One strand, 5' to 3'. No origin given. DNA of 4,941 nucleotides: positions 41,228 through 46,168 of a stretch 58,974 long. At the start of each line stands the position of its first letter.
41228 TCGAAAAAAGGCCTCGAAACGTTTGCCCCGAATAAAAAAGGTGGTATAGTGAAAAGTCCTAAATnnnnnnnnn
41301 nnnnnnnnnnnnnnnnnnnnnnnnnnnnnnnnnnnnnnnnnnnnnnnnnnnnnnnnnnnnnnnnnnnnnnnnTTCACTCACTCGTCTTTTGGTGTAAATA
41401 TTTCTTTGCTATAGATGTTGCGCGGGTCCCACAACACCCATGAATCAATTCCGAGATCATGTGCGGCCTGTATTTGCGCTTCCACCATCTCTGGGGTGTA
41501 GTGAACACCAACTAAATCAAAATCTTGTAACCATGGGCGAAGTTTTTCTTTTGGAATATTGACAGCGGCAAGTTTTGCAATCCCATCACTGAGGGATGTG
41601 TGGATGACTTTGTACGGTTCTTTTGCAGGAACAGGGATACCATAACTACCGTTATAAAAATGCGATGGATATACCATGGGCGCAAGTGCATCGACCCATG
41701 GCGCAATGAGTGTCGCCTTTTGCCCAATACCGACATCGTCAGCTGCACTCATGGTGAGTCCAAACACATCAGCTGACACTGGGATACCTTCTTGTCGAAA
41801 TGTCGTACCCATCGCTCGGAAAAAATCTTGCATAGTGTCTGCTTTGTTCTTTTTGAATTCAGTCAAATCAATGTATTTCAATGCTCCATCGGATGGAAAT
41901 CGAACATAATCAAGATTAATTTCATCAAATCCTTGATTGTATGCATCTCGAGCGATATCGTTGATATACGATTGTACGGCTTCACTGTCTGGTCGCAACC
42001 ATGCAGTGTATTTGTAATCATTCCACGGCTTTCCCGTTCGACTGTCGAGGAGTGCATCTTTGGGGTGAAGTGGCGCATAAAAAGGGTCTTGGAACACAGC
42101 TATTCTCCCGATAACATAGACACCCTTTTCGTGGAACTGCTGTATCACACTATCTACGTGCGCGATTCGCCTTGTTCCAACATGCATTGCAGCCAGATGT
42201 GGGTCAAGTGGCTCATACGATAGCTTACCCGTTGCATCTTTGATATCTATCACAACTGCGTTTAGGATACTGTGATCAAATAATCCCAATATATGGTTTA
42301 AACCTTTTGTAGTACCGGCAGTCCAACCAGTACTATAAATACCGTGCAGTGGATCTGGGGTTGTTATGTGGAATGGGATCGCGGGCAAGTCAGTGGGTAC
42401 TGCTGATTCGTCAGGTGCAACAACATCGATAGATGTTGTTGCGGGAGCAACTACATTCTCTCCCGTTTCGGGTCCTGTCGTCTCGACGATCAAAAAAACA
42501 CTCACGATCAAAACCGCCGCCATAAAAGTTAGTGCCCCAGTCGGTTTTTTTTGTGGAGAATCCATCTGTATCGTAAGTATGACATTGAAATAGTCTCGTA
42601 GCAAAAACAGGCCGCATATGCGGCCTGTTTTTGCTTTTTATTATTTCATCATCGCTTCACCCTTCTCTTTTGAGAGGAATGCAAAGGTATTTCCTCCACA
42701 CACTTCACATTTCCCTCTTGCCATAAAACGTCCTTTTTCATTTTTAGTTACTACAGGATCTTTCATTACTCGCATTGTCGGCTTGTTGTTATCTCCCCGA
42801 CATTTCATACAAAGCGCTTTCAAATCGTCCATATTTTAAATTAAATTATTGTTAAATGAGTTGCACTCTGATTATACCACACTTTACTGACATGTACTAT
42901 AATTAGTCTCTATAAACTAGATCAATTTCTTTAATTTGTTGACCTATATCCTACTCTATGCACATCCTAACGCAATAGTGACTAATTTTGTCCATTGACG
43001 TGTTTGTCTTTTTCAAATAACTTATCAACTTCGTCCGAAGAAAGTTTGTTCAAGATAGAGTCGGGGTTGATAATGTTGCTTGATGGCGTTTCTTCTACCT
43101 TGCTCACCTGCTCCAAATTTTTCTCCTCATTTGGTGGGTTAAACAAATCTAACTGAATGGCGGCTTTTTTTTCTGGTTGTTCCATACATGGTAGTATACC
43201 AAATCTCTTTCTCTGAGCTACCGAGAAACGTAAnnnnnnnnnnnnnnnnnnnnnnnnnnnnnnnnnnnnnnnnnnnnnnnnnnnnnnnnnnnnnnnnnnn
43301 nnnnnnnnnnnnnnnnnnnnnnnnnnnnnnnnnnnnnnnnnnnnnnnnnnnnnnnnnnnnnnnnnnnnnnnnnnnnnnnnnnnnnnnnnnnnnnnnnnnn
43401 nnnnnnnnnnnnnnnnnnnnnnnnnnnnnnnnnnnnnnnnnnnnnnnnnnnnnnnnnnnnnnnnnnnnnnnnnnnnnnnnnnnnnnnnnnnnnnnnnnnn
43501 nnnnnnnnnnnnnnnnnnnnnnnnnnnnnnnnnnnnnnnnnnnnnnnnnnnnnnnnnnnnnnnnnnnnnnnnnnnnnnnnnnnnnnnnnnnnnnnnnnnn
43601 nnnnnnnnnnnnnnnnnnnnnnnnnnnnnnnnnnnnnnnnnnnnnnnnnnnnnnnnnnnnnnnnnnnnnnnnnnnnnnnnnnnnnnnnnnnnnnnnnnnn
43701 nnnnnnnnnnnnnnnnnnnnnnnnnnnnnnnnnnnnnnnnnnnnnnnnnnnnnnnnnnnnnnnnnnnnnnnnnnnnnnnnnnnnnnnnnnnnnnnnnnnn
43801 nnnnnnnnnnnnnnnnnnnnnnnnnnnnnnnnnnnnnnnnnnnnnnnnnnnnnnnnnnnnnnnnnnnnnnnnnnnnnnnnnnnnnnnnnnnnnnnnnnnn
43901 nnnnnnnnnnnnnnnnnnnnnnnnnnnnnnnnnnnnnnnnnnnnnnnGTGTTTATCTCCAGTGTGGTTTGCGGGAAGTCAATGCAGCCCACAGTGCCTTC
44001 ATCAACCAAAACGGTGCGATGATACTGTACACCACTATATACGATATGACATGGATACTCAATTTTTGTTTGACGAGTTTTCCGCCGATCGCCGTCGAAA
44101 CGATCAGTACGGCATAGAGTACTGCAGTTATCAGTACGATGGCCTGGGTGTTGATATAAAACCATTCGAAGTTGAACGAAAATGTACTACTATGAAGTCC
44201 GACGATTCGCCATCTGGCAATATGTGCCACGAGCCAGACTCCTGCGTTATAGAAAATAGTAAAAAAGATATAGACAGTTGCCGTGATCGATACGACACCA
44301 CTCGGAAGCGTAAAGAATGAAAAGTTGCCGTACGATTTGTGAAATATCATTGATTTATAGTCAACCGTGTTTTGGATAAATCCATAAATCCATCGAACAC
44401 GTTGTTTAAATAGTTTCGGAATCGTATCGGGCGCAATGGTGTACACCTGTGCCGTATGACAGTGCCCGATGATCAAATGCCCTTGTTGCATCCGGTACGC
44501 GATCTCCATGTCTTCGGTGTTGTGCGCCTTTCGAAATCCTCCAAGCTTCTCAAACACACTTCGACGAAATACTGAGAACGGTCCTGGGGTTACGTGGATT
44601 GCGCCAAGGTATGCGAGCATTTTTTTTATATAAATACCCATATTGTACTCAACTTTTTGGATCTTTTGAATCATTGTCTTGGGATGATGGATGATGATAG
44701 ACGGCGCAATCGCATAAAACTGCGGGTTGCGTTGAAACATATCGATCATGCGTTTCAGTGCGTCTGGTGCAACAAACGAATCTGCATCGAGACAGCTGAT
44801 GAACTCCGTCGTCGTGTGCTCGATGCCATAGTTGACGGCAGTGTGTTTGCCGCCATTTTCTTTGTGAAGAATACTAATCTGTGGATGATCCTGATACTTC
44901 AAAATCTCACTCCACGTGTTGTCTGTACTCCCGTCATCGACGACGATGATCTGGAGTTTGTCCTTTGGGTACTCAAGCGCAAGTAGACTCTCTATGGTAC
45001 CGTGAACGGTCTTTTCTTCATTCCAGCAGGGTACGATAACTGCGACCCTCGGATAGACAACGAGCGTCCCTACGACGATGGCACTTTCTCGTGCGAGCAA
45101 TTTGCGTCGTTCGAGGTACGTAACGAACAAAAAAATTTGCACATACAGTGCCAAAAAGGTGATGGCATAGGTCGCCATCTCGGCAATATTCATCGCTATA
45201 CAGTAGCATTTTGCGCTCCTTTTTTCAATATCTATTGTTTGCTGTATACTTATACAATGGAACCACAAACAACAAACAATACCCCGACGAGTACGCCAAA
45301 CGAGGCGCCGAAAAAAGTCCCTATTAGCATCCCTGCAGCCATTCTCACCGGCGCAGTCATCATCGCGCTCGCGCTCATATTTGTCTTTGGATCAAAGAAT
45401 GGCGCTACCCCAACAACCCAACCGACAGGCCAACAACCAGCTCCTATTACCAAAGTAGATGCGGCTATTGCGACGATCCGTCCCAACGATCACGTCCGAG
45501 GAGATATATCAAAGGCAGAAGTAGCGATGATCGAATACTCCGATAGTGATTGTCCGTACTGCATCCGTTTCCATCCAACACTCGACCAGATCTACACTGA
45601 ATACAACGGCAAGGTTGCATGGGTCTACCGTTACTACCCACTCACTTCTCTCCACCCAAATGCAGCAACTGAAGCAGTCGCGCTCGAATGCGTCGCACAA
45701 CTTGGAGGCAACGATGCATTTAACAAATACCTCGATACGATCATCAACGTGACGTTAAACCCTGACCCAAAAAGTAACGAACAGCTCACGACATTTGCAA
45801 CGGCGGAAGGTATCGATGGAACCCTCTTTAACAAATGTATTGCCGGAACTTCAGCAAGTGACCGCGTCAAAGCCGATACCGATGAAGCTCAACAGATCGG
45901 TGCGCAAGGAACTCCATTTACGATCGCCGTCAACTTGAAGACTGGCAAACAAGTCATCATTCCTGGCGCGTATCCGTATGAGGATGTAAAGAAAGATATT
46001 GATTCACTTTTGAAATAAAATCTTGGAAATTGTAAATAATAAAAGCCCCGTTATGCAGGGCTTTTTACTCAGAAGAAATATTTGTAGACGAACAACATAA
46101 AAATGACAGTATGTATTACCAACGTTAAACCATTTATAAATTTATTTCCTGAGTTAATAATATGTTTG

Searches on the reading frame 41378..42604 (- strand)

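Call 18: search_protein_families(library=ncbifam, proteins=[window:41378-42604:-], max_evalue=0.00001)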
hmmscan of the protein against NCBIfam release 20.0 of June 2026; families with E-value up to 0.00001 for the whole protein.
window:41378-42604:- (408 aa): 0 families

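Call 42: search_protein_families(library=pfam, proteins=[window:41378-42604:-], max_evalue=0.0001)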
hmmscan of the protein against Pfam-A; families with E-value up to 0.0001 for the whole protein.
window:41378-42604:- (408 aa): 1 family
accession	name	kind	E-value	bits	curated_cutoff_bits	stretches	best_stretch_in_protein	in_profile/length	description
PF13200.12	DUF4015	-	8.2e-89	298.2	27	1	88-398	1-313/313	Putative glycosyl hydrolase domain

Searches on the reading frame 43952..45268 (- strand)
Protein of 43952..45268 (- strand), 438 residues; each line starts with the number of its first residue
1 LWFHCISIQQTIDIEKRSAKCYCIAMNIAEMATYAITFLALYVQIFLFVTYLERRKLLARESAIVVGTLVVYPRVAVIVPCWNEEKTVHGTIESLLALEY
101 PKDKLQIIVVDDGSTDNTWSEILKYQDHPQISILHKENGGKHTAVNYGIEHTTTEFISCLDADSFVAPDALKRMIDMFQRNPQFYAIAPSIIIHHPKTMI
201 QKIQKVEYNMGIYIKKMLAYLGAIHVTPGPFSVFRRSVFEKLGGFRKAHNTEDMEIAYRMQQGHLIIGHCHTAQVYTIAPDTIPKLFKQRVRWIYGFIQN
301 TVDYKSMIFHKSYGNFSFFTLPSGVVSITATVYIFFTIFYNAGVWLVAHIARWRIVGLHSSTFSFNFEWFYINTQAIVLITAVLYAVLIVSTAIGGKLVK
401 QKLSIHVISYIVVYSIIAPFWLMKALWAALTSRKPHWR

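Call 42: search_protein_families(library=pfam, proteins=[window:43952-45268:-], max_evalue=0.0001)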
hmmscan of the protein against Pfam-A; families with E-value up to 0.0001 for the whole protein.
window:43952-45268:- (438 aa): 6 families
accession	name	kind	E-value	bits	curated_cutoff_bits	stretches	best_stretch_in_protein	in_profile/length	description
PF00535.33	Glycos_transf_2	-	5.4e-37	127.7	23.3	1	77-243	2-168/168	Glycosyl transferase family 2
PF13641.12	Glyco_tranf_2_3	-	3.5e-29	102.9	27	1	73-296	1-230/230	Glycosyltransferase like family 2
PF13632.12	Glyco_trans_2_3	-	1.3e-20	74.5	27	1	157-345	2-197/198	Glycosyl transferase family group 2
PF10111.15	Glyco_tranf_2_2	-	1e-14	55.1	27.3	1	77-262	2-201/276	Glycosyltransferase like family 2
PF03142.21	Chitin_synth_2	-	1.1e-11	44.5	27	1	148-237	196-287/527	Chitin synthase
PF13506.12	Glyco_transf_21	-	1.9e-09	37.7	21.7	1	141-293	18-172/174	Glycosyl transferase family 21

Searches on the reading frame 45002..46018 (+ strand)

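Call 82: search_protein_families(library=pfam, proteins=[window:45002-46018:+], max_evalue=0.001)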
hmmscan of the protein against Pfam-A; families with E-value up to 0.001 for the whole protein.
window:45002-46018:+ (338 aa): 4 families
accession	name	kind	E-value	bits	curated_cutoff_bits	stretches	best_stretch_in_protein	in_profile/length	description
PF13462.12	Thioredoxin_4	-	8.4e-18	65.5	23.2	1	162-311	4-146/165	Thioredoxin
PF01323.26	DSBA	-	1.4e-11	45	25.6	1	177-333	3-190/191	DSBA-like thioredoxin domain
PF13098.12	Thioredoxin_2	-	5.5e-09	36.7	27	1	175-330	8-101/104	Thioredoxin-like domain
PF13743.12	Thioredoxin_5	-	0.00034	20.8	27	0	232-329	84-184/186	Thioredoxin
